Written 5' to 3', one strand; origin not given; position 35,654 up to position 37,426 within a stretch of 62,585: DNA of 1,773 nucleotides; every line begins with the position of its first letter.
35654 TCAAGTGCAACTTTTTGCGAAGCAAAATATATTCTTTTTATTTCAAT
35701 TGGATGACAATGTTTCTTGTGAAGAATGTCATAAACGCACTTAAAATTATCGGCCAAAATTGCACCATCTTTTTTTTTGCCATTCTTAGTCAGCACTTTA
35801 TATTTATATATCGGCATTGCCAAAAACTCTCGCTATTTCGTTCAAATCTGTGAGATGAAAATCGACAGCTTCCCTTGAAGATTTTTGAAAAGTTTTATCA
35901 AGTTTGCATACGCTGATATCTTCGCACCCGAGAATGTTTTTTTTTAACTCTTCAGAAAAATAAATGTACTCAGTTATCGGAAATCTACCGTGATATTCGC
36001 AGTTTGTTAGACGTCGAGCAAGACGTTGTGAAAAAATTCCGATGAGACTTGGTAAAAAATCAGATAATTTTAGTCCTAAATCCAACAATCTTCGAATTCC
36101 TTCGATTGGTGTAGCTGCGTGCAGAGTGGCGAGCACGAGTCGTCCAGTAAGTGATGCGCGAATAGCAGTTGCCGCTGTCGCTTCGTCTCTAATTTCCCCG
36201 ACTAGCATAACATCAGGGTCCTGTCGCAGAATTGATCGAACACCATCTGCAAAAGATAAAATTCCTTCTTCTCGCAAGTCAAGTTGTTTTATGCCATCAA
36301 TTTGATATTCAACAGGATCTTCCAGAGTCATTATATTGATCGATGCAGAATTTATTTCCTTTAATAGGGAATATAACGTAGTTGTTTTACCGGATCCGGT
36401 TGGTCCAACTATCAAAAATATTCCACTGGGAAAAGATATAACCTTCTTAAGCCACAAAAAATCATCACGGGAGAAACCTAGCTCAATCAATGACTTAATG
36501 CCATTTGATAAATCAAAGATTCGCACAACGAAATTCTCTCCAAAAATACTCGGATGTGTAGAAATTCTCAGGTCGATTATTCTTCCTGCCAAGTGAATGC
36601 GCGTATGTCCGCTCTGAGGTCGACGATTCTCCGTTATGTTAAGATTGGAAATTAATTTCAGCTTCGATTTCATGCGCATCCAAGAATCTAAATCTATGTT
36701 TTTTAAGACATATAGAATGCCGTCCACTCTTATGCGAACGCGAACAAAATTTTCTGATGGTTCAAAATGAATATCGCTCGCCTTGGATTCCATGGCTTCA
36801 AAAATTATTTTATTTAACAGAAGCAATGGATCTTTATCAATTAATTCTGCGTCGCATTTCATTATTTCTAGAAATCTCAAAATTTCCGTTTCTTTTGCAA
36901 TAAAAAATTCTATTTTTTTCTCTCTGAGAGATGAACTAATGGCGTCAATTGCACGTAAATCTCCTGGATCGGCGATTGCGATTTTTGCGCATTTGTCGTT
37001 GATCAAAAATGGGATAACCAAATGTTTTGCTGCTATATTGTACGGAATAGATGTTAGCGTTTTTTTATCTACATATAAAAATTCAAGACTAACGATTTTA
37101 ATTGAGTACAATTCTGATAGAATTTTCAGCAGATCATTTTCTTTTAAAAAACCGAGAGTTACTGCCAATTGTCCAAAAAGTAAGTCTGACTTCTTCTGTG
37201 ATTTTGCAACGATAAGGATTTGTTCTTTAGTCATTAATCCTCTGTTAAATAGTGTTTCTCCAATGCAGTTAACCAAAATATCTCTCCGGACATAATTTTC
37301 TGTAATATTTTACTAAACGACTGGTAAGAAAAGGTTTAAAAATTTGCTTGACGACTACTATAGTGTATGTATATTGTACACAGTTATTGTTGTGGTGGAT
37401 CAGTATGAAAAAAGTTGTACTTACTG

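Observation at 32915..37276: Stripped-down GspE-GspF-(L-like)-(M-like) cassette with no pilin, secretin or prepilin peptidase in the window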

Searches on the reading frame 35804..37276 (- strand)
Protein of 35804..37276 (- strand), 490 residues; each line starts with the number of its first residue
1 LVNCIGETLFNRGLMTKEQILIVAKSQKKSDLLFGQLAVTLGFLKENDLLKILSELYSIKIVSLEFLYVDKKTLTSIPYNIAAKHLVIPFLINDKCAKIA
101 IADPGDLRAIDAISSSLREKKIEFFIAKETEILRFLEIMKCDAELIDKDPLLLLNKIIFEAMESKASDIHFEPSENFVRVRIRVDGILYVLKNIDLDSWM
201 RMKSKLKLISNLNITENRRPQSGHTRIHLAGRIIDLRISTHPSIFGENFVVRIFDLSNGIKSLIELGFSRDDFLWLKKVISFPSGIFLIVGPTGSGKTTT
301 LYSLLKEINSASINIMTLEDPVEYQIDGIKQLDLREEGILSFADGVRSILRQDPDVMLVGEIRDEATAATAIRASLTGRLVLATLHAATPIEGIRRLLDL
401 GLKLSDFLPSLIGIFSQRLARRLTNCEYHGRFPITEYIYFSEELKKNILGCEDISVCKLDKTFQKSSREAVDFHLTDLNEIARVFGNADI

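Call 3: search_protein_families(library=pfam, proteins=[window:35804-37276:-], max_evalue=1)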
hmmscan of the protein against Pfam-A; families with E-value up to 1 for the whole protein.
window:35804-37276:- (490 aa): 27 families (the best 25 are shown)
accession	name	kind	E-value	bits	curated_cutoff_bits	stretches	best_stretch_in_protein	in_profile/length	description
PF00437.27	T2SSE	-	2.3e-87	293.5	24.9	1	153-427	11-286/370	Type II/IV secretion system protein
PF05157.20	MshEN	-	5.4e-13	49.2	23.1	1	57-137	1-81/90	MshEN domain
PF13476.12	AAA_23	-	6.7e-06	27.3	27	1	278-302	13-37/201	AAA domain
PF13173.12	AAA_14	-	0.00087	19.7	27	1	286-328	4-47/129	AAA domain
PF13401.12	AAA_22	-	0.0016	19.2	27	1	284-318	5-41/130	AAA domain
PF25199.1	nSTAND_NTPase5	-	0.0021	18.3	34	1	286-350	43-109/145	Novel STAND NTPase 5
PF13191.12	AAA_16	-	0.0023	18.9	32.6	1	284-332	24-64/167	AAA ATPase domain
PF12775.13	AAA_7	-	0.006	16.6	25.8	1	287-317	36-66/181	P-loop containing dynein motor region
PF00005.33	ABC_tran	-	0.0082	17.2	25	1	286-320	13-47/137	ABC transporter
PF13555.12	AAA_29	-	0.0086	16.2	27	1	280-301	17-39/61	P-loop containing region of AAA domain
PF13086.12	AAA_11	-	0.011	16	27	1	282-309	16-42/257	AAA domain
PF20720.3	nSTAND3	-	0.015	15.4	27.2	1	285-322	18-55/155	Novel STAND NTPase 3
PF00004.35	AAA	-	0.018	16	21.2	1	288-317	2-33/131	ATPase family associated with various cellular activities (AAA)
PF03215.21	Rad17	-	0.018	15.4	23.8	1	284-321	45-85/186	Rad17 P-loop domain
PF04851.21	ResIII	-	0.019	15.3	22.5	1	287-312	26-51/164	Type III restriction enzyme, res subunit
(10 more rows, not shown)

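Call 4: search_protein_families(library=ncbifam, proteins=[window:35804-37276:-], max_evalue=1)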
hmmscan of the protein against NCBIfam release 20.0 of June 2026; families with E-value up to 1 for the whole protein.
window:35804-37276:- (490 aa): 41 families (the best 25 are shown)
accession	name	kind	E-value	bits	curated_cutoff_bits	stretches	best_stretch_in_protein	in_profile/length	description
TIGR02533.1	type_II_gspE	equivalog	9.8e-101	337.8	630.25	2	150-425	108-384/486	type II secretion system ATPase GspE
TIGR02538.1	type_IV_pilB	equivalog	1e-100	338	675.65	2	153-427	184-460/564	type IV-A pilus assembly ATPase PilB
NF053534.1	T4PilAsmATPsTfpB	equivalog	2.7e-86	290.2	850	2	155-427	206-480/584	type IV pilus assembly ATPase TfpB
NF007755.0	PRK10436.1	equivalog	1e-82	278.3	617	1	146-445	81-377/465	type II secretion system protein GspE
NF041000.1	ATPase_ComGA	equivalog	6.5e-72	241.7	300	1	156-420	2-265/267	competence type IV pilus ATPase ComGA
TIGR01420.1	pilT_fam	subfamily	9e-44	150.1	319.1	1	154-448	2-293/343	PilT/PilU family type 4a pilus ATPase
TIGR02525.1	plasmid_TraJ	equivalog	1.8e-23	83.1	368.3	1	260-449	129-323/372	plasmid transfer ATPase TraJ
TIGR02524.1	dot_icm_DotB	equivalog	3.2e-21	75.9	463.3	1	281-451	131-312/358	Dot/Icm type IV secretion system ATPase DotB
NF058587.1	archaellum_moto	equivalog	1.5e-14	53.7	550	1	241-397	231-393/527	archaellum flagellar ATPase motor FlaI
TIGR02782.1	TrbB_P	equivalog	1e-13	51.2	304.55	1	287-400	139-255/303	P-type conjugative transfer ATPase TrbB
TIGR02788.1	VirB11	equivalog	9.3e-11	41.3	249.95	1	275-400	136-265/308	P-type DNA transfer ATPase VirB11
NF010407.0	PRK13833.1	subfamily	9.4e-11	41.7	499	1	288-403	148-265/323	conjugal transfer protein TrbB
TIGR03819.1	heli_sec_ATPase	hypoth_equivalog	2.5e-10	40.1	373.15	1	286-401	180-301/340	TadA family conjugal transfer-associated ATPase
NF012033.0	PRK15489.1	equivalog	1.3e-09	36.8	537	1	5-167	493-656/703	glycosyl transferase family protein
NF010469.0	PRK13894.1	subfamily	5e-09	35.9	508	1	287-400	152-267/320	conjugal transfer ATPase TrbB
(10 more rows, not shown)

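Call 63: search_solved_structures(query=window:35804-37276:-, max_evalue=1e-20, show_alignments=3)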
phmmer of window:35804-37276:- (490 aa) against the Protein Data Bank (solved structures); distinct sequences matched with E-value up to 1e-20: 20.
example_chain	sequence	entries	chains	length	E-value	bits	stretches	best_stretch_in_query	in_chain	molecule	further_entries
3jc8_Ba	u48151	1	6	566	5.5e-81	276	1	145-424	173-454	Type IV-A pilus assembly ATPase PilB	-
6olj_C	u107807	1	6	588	1.1e-79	271.7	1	147-436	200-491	Type IV pilus biogenesis ATPase PilB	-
5tsg_B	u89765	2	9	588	1.1e-79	271.7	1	147-436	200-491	Type IV pilus biogenesis ATPase PilB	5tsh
5zfr_A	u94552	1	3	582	2.9e-78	267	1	147-435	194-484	Type IV pilus biogenesis ATPase PilB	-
6f8l_G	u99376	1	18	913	1.2e-76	261.7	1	134-427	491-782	Type IV pilus assembly protein PilF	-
4pht_A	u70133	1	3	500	1.3e-67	232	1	128-424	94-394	General secretory pathway protein E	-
5oiu_A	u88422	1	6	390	1.5e-67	231.7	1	154-427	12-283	Type IV pilus assembly protein PilF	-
1p9r_A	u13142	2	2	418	1.7e-67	231.6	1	147-424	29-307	General secretion pathway protein E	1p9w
5it5_F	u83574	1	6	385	2.1e-67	231.3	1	155-427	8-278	ATP binding motif-containing protein PilF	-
6ejf_A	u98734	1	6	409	2.6e-67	231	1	155-427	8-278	Type IV pilus assembly protein PilF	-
4ksr_A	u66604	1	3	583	3.2e-67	230.6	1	147-424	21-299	Type II secretion system protein E, Hemolysin-coregulated protein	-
4kss_A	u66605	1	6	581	4.4e-67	230.2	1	147-424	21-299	Type II secretion system protein E, hemolysin-coregulated protein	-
2ewv_A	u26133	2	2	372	2.7e-29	105.7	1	150-405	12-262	twitching motility protein PilT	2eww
2gsz_A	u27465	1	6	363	7.7e-29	104.1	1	156-404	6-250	twitching motility protein PilT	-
2eyu_A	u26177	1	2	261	8.6e-28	100.7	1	284-406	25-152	twitching motility protein PilT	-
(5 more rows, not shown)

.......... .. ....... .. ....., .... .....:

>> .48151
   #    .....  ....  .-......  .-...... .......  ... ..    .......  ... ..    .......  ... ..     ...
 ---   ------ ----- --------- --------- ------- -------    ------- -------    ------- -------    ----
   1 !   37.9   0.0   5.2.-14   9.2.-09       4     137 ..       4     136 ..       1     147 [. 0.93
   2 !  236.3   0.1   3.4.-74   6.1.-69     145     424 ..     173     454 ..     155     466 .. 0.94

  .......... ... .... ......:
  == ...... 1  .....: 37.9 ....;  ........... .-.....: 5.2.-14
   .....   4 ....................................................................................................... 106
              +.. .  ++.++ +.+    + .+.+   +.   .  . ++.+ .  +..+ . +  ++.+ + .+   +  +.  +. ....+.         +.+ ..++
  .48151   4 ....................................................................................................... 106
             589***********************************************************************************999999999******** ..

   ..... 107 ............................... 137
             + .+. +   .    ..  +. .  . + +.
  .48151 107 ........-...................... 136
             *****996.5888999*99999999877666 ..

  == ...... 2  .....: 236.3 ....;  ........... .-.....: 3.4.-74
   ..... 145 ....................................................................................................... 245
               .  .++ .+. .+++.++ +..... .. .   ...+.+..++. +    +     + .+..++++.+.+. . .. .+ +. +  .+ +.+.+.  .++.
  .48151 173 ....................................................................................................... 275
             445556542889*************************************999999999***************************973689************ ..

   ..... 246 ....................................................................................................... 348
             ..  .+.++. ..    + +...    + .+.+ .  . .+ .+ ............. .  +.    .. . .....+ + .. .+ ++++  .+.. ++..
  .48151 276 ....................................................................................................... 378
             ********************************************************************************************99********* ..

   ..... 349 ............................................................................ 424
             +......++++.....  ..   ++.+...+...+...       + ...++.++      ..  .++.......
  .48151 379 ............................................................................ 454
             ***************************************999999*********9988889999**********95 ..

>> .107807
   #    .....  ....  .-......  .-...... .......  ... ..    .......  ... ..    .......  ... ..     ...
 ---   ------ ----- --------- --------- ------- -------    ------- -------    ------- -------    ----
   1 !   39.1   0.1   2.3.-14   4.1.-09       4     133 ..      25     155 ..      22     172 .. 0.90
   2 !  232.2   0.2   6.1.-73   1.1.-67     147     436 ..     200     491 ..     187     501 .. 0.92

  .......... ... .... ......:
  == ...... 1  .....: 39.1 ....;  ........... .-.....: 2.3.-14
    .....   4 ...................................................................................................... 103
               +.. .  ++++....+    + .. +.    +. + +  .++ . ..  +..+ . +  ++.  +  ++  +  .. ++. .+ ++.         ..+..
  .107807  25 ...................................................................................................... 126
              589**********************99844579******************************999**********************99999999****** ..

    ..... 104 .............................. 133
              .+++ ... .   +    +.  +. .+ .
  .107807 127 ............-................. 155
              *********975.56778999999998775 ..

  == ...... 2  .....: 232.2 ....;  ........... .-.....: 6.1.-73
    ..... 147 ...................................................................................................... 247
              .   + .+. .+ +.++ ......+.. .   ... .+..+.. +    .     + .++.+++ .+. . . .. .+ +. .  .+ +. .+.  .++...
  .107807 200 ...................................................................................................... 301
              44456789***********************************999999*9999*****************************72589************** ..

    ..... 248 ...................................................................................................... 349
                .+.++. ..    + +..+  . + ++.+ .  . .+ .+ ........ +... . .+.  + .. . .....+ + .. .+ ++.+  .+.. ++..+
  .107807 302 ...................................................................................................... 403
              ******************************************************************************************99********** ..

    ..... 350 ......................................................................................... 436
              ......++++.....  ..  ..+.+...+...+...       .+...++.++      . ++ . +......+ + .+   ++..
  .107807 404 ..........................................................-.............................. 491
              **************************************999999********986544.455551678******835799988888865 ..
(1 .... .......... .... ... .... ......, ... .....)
